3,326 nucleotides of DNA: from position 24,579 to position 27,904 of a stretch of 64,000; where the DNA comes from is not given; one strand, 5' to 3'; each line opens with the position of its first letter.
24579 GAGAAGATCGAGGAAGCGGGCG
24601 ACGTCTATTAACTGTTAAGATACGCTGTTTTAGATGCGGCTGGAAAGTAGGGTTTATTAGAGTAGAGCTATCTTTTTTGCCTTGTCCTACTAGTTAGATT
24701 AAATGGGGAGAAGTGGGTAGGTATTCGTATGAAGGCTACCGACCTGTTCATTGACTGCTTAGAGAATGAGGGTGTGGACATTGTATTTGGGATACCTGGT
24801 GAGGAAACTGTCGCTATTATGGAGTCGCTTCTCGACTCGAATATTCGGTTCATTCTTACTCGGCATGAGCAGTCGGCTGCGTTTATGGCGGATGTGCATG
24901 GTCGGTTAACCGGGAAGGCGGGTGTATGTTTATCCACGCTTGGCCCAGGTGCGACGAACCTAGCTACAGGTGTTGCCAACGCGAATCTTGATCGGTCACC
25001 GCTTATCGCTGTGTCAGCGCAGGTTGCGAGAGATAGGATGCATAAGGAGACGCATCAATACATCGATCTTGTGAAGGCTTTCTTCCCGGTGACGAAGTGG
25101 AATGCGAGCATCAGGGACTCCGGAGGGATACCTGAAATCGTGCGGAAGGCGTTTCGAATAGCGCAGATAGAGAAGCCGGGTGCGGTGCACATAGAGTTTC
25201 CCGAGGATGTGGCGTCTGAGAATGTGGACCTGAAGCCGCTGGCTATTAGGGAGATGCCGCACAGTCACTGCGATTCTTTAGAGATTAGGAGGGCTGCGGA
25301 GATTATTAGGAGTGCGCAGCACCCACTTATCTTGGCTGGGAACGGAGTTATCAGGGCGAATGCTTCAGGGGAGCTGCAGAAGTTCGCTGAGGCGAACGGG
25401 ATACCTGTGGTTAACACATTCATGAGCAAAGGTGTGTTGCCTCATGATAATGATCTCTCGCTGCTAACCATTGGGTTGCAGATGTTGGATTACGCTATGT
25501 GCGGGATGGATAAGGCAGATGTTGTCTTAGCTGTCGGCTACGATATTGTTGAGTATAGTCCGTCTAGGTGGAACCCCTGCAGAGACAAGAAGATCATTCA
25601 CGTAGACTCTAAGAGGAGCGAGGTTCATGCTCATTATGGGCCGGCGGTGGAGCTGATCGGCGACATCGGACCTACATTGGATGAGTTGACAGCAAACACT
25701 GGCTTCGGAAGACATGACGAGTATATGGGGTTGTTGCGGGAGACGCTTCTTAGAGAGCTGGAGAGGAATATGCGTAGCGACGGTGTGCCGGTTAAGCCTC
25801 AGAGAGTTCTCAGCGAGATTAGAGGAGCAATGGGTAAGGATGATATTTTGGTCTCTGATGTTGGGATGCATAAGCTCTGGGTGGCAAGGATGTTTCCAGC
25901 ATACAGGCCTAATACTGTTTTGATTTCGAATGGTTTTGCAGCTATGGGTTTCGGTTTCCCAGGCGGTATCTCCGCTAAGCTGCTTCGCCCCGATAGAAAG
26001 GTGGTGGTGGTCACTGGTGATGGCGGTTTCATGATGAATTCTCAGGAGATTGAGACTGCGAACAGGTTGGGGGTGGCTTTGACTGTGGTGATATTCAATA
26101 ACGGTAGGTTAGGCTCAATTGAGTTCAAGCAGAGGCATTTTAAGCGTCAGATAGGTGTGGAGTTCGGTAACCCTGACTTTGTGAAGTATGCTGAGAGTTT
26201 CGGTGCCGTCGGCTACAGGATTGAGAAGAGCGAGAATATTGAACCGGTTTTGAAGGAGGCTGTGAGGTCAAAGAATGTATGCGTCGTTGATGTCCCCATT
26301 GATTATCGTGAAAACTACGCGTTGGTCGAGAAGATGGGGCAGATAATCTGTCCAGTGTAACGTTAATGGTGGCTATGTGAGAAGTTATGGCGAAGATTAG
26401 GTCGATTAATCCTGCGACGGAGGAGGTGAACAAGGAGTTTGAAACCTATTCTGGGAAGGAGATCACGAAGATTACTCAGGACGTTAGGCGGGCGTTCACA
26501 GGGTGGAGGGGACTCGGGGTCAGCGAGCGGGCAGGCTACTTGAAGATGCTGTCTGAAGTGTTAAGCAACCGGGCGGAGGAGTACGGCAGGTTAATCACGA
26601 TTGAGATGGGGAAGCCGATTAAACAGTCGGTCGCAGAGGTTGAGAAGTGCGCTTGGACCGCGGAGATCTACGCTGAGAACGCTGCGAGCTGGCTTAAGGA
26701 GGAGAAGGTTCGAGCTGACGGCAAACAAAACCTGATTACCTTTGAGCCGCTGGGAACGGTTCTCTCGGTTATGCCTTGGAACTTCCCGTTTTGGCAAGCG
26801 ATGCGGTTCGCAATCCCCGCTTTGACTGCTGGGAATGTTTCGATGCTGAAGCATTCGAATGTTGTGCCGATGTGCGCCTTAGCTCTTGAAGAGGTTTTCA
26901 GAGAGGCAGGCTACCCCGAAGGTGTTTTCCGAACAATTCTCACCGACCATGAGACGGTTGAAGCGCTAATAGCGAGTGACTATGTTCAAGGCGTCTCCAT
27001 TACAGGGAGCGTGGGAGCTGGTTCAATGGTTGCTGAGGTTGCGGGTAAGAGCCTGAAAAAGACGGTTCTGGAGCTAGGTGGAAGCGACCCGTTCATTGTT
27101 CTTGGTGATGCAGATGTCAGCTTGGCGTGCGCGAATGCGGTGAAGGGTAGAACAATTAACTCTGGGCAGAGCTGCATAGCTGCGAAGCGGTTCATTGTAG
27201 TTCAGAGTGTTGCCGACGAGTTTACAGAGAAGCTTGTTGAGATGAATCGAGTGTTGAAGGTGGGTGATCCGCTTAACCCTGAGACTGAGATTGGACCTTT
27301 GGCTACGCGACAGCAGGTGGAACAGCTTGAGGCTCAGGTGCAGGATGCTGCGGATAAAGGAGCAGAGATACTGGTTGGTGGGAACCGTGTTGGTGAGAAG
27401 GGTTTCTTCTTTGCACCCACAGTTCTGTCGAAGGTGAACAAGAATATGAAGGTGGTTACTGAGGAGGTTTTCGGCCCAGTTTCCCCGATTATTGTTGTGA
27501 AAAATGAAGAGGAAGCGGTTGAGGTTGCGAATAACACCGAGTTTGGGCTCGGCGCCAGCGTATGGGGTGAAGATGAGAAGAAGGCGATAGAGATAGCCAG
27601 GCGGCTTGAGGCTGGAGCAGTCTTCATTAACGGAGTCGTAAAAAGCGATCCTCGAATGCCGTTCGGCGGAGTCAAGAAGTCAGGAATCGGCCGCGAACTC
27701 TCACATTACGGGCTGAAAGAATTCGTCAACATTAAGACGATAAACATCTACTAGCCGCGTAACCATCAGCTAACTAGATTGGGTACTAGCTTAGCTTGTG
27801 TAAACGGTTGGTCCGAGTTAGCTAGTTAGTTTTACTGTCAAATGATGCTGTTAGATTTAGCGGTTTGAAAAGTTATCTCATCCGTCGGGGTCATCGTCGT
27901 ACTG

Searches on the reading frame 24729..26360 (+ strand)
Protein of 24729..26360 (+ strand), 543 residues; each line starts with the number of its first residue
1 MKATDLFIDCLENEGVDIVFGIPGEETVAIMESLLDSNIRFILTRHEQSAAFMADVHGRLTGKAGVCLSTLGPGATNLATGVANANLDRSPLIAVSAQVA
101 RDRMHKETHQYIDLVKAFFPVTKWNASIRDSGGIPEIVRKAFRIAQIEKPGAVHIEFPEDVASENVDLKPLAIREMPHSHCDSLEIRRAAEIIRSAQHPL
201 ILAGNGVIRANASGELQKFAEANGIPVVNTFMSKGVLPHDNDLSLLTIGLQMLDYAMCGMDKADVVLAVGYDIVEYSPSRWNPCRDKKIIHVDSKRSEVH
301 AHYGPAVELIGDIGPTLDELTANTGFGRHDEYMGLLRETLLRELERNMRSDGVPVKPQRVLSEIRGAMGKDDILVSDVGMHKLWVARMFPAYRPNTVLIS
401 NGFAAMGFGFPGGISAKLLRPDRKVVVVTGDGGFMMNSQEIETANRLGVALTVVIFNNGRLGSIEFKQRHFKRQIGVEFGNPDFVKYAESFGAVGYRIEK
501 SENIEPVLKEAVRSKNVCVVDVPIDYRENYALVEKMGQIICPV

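Call 34: search_protein_families(library=pfam, proteins=[window:24729-26360:+])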
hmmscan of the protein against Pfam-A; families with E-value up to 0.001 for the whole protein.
window:24729-26360:+ (543 aa): 3 families
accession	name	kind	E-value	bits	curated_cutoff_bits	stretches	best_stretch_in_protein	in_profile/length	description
PF02775.26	TPP_enzyme_C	-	3.9e-44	150.5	21.9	1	377-522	1-151/151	Thiamine pyrophosphate enzyme, C-terminal TPP binding domain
PF02776.23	TPP_enzyme_N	-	9.3e-37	125.9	26.8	1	1-114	1-116/119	Thiamine pyrophosphate enzyme, N-terminal TPP binding domain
PF00205.28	TPP_enzyme_M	-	2.7e-36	124.7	30.4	1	186-320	1-137/137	Thiamine pyrophosphate enzyme, central domain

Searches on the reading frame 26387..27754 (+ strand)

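Call 34: search_protein_families(library=pfam, proteins=[window:26387-27754:+])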
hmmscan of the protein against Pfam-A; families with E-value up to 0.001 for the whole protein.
window:26387-27754:+ (455 aa): 1 family
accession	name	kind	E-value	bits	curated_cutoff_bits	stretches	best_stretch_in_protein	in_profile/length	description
PF00171.27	Aldedh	-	4.3e-143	477.7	23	1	3-452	8-461/461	Aldehyde dehydrogenase family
